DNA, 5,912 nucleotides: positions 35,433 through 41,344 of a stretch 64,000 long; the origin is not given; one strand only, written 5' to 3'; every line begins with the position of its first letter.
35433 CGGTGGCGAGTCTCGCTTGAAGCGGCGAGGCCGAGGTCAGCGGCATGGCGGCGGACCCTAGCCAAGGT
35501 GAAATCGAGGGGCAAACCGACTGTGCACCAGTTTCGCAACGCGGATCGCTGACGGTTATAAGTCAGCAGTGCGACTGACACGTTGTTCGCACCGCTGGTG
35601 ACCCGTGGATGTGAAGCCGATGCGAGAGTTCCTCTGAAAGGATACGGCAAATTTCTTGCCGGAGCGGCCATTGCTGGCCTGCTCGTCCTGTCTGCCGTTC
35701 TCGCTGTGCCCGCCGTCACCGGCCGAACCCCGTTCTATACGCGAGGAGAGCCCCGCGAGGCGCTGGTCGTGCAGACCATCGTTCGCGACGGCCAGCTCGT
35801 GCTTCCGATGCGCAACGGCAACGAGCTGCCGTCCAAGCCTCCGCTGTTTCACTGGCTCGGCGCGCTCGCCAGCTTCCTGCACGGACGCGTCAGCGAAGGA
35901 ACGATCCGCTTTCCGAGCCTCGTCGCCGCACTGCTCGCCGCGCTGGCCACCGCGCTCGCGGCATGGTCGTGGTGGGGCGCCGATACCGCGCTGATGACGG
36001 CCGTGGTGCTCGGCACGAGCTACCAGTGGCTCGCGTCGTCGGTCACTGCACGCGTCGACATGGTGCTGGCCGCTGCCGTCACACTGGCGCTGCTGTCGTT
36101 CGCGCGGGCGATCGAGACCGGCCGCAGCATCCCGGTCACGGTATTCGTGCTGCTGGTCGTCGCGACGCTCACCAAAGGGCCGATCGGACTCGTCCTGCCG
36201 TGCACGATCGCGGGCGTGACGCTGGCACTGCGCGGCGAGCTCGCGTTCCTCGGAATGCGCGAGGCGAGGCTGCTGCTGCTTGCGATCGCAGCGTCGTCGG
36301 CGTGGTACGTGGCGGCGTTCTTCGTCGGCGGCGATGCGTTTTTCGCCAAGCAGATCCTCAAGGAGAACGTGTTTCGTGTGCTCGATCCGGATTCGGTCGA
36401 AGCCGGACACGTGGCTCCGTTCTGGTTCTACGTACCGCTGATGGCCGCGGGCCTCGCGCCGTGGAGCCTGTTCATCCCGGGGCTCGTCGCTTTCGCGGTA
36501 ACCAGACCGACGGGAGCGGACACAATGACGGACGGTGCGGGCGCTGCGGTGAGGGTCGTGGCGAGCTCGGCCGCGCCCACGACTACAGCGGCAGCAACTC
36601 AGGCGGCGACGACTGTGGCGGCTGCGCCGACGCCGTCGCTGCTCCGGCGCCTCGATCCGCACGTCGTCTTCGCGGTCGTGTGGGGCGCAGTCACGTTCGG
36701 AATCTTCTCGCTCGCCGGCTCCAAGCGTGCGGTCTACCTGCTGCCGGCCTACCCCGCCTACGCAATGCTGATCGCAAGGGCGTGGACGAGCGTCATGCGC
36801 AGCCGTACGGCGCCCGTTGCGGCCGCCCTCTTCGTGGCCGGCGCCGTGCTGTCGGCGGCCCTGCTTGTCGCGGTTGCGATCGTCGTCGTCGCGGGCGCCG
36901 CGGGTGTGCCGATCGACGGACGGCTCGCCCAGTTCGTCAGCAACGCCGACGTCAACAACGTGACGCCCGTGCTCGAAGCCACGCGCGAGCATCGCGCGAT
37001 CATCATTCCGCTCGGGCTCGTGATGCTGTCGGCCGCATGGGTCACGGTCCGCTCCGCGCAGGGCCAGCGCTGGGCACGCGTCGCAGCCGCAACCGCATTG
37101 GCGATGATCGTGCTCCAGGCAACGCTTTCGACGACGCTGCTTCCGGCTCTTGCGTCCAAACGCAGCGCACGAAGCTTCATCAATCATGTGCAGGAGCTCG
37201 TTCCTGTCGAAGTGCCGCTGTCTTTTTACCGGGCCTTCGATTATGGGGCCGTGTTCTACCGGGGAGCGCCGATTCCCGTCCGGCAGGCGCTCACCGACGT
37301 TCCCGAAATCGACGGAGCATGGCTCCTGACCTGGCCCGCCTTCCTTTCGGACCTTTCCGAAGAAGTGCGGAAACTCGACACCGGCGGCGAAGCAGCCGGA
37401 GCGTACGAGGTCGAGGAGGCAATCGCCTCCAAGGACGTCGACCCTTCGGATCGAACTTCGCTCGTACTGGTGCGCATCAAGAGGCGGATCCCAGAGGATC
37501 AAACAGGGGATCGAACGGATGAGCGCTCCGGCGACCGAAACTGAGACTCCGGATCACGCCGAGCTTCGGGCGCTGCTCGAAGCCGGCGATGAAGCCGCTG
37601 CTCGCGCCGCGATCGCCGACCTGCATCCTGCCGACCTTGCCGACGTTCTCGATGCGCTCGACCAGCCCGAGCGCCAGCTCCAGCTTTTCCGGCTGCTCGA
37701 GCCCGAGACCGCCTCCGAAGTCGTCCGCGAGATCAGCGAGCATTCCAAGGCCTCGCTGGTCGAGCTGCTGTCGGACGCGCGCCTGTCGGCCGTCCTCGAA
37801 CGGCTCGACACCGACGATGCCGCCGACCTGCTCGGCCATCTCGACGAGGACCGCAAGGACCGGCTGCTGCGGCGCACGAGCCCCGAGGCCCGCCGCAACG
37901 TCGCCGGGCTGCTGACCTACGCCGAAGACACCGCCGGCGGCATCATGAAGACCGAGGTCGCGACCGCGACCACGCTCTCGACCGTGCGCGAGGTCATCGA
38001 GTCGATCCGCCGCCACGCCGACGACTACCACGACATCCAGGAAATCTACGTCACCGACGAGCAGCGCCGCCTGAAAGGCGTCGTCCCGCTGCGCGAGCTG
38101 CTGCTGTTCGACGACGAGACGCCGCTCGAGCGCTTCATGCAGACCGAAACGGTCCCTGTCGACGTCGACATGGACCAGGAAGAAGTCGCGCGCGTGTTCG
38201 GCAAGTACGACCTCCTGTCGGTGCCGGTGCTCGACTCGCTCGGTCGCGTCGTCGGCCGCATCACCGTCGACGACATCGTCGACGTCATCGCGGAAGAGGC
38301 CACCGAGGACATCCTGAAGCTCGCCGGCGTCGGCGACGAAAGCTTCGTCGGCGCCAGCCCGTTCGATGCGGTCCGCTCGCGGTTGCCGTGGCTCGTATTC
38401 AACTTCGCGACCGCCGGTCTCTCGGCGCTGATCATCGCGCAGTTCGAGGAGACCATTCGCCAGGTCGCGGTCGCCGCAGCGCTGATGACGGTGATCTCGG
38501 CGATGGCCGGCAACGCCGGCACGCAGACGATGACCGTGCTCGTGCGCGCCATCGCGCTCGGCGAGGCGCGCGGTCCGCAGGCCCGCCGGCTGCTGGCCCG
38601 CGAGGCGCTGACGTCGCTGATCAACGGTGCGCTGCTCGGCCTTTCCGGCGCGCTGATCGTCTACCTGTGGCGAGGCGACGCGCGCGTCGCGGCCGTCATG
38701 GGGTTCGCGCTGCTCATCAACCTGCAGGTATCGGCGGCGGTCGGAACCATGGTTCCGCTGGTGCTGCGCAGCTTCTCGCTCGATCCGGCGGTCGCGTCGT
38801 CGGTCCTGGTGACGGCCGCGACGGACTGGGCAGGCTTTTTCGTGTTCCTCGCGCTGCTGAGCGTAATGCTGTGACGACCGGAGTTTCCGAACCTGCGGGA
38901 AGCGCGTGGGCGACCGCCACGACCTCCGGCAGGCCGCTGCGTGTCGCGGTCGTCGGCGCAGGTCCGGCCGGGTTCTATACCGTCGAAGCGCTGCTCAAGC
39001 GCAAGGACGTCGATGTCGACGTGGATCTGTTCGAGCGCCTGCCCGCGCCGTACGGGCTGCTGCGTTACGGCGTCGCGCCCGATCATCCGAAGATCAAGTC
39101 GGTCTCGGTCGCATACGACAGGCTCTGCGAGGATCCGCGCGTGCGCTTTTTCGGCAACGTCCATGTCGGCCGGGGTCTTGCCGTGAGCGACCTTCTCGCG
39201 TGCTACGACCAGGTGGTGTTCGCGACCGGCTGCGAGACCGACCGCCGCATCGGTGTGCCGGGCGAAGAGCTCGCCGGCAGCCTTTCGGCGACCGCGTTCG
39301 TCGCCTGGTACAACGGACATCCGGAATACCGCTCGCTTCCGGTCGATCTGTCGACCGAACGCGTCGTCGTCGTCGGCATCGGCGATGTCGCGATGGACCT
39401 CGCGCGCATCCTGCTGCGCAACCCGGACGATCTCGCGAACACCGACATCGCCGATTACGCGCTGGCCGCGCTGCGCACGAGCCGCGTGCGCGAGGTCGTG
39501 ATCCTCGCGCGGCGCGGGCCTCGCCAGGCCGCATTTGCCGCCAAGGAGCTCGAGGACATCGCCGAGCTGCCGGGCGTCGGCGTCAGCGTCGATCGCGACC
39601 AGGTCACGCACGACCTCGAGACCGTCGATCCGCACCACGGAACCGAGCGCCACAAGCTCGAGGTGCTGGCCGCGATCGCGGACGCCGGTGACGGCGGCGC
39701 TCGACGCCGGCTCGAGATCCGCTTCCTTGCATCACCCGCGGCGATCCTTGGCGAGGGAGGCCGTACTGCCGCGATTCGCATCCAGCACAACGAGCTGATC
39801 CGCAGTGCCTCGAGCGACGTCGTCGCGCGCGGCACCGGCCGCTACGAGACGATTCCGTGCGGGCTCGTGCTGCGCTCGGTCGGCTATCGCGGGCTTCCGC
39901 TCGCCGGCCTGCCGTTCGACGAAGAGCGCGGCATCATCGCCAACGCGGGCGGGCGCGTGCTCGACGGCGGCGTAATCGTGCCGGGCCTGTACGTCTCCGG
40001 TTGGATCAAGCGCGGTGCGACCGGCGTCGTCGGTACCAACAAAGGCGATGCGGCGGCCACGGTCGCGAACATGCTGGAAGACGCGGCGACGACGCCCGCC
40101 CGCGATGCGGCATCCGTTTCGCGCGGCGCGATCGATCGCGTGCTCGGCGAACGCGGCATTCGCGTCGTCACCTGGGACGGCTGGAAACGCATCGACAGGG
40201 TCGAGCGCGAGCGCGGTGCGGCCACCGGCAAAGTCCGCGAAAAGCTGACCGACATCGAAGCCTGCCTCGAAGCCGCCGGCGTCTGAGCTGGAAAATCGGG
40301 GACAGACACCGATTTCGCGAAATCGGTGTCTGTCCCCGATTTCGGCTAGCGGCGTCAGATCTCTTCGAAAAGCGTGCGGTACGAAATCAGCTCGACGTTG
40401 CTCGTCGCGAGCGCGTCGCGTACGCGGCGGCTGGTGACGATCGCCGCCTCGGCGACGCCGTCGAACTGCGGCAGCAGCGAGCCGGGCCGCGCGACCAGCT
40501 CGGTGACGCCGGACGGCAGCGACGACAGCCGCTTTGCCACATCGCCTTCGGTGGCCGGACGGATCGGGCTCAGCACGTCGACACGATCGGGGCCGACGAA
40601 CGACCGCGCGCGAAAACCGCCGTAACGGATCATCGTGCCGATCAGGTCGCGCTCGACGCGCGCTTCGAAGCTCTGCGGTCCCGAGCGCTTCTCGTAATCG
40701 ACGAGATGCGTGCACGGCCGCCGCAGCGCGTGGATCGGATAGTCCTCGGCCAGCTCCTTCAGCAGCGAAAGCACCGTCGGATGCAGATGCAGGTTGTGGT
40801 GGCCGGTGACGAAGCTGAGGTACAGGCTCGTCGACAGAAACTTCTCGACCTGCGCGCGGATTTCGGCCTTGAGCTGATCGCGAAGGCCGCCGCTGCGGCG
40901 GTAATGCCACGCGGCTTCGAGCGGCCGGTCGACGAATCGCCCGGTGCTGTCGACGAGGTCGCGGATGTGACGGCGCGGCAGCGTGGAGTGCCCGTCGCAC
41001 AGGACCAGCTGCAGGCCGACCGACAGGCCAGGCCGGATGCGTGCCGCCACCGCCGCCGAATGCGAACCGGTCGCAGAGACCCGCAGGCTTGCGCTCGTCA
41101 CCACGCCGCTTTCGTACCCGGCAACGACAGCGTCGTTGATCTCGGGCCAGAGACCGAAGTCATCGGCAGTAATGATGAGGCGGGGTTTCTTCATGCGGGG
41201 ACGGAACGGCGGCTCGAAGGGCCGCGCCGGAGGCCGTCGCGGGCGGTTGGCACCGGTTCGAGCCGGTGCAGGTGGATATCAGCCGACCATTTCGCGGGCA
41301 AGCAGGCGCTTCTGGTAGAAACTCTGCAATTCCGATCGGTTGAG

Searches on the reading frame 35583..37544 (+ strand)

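Call 49: search_protein_families(library=pfam, proteins=[window:35583-37544:+], max_evalue=0.001)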
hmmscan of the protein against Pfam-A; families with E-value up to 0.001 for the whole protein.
window:35583-37544:+ (653 aa): 1 family
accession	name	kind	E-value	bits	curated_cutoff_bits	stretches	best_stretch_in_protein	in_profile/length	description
PF13231.12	PMT_2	-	5.3e-08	33.7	26.1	1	84-216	1-132/160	Dolichyl-phosphate-mannose-protein mannosyltransferase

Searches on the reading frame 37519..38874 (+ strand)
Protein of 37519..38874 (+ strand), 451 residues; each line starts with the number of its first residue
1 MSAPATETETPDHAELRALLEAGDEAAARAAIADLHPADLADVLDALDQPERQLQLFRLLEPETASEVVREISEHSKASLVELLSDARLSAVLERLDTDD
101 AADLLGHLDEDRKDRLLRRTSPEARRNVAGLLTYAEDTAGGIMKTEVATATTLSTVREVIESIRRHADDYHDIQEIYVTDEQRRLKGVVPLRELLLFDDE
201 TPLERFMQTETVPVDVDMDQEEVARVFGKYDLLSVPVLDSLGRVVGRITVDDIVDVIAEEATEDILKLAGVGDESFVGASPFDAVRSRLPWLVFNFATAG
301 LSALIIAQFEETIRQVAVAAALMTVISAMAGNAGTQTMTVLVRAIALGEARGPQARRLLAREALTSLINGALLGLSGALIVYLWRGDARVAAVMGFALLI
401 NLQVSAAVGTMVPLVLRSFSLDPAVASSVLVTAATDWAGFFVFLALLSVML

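Call 49: search_protein_families(library=pfam, proteins=[window:37519-38874:+], max_evalue=0.001)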
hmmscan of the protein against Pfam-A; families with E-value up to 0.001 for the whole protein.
window:37519-38874:+ (451 aa): 3 families
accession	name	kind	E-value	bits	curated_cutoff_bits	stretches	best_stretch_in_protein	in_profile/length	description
PF01769.21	MgtE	-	4.5e-29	101.7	27.6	1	323-445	1-124/125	Divalent cation transporter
PF03448.22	MgtE_N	-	9.5e-25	87.5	25.9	1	35-137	1-102/102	MgtE intracellular N domain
PF00571.33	CBS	-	4.7e-13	49.7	24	2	205-258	3-56/57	CBS domain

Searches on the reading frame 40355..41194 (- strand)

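Call 50: search_protein_families(library=pfam, proteins=[window:40355-41194:-], max_evalue=0.001)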
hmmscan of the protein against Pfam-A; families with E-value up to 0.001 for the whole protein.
window:40355-41194:- (279 aa): 1 family
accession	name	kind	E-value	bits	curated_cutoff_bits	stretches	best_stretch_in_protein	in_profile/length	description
PF04794.17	YdjC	-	4.8e-42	145.1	29.7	1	5-263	1-265/266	YdjC-like protein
